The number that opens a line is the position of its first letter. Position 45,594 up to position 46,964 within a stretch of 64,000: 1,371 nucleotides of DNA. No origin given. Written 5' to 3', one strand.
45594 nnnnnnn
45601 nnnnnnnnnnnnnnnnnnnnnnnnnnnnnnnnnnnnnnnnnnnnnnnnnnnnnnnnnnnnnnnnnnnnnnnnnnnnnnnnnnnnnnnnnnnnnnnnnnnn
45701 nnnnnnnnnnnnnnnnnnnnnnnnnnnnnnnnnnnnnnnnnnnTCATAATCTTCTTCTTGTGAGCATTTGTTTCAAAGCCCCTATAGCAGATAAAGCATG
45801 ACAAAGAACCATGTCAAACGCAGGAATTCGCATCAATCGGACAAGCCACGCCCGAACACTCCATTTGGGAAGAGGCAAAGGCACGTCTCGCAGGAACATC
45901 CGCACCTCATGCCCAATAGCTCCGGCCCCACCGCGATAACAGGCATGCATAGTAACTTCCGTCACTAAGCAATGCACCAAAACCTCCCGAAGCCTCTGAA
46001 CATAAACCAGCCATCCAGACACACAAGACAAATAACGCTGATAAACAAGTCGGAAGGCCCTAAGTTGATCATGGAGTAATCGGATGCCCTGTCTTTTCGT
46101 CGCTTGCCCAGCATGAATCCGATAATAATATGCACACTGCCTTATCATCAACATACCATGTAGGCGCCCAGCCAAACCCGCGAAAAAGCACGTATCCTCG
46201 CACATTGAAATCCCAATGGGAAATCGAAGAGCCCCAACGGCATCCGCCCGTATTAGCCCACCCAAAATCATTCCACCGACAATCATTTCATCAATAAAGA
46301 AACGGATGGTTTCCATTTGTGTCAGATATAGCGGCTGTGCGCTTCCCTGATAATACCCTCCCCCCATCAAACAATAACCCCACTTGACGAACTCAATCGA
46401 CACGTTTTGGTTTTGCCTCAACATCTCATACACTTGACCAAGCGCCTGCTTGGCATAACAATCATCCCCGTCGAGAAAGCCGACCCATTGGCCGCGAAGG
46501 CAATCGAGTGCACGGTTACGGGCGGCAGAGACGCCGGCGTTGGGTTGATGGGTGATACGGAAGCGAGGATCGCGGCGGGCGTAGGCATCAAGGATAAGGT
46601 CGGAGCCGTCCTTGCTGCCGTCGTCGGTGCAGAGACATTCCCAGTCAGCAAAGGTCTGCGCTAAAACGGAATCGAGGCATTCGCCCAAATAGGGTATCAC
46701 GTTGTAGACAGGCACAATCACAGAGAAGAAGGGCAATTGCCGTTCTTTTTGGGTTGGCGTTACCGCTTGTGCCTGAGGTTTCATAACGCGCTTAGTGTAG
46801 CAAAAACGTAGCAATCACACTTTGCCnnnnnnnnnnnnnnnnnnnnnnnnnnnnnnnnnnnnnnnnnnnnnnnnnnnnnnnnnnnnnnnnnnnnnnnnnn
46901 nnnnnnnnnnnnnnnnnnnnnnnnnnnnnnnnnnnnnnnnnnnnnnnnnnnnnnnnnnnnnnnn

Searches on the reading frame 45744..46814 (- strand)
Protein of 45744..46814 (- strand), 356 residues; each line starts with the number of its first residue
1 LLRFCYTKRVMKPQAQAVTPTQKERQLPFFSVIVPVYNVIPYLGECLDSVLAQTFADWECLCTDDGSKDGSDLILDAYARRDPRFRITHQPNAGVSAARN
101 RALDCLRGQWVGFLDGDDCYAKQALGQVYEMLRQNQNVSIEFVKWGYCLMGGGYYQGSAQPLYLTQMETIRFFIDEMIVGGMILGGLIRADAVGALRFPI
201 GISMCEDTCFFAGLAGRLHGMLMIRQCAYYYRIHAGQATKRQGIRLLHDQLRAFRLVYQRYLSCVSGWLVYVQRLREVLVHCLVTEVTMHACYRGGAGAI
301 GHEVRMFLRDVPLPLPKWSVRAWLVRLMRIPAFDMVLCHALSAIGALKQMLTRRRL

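Call 10: search_protein_families(library=pfam, max_evalue=0.001, proteins=[window:45744-46814:-])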
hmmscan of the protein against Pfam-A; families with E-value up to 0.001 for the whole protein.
window:45744-46814:- (356 aa): 2 families
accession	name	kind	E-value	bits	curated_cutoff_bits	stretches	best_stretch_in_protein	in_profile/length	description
PF00535.33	Glycos_transf_2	-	8.8e-33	114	23.3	1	31-140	1-111/168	Glycosyl transferase family 2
PF13641.12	Glyco_tranf_2_3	-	4.8e-08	33.7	27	1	30-137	3-115/230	Glycosyltransferase like family 2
